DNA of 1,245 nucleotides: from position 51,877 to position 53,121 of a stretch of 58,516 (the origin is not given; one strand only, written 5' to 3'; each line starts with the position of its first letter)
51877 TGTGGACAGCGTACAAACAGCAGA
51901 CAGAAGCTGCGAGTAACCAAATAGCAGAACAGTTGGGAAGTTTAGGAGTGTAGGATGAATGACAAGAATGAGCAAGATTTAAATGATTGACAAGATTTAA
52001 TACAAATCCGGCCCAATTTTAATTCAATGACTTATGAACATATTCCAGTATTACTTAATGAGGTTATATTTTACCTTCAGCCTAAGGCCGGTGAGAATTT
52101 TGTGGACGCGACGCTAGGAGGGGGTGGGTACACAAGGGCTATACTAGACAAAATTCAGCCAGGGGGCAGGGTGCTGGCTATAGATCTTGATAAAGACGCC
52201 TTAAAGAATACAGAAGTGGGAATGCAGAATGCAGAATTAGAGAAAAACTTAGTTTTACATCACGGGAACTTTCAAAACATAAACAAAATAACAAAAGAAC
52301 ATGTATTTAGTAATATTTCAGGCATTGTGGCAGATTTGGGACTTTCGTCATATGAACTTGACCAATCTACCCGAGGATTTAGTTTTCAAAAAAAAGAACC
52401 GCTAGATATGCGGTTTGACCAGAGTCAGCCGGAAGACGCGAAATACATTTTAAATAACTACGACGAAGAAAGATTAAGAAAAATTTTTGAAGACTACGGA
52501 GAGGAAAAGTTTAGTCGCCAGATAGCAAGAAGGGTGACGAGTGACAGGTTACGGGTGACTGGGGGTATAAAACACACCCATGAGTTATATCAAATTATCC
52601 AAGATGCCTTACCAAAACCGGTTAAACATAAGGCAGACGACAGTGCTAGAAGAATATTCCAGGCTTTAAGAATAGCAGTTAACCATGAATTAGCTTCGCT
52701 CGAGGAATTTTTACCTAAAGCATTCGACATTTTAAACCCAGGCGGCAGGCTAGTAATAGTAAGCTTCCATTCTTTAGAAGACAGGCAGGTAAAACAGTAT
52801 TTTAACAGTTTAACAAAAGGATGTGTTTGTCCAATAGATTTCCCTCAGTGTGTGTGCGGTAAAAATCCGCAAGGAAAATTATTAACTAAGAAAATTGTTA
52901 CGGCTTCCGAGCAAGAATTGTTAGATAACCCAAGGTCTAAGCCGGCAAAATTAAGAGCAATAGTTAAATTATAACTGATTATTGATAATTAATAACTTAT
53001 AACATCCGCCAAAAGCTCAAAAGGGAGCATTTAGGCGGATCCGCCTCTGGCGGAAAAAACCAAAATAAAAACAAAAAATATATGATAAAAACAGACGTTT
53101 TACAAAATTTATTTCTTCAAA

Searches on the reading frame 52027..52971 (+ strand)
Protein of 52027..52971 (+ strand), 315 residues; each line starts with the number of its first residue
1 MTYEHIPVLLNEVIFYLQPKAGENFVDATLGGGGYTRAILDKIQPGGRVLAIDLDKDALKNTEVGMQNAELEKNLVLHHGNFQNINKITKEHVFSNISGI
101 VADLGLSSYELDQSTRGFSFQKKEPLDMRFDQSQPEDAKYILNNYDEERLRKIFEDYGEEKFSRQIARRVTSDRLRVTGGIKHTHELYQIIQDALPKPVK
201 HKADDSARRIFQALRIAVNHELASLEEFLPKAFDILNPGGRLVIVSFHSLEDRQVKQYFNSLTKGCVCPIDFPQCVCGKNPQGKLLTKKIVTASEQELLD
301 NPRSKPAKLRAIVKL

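Call 34: search_protein_families(library=pfam, proteins=[window:52027-52971:+], max_evalue=0.00001)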
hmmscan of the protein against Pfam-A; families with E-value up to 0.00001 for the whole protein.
window:52027-52971:+ (315 aa): 1 family
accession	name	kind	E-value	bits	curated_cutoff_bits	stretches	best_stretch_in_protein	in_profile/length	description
PF01795.25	Methyltransf_5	-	4.2e-102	342.2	27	1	3-314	2-308/309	MraW methylase family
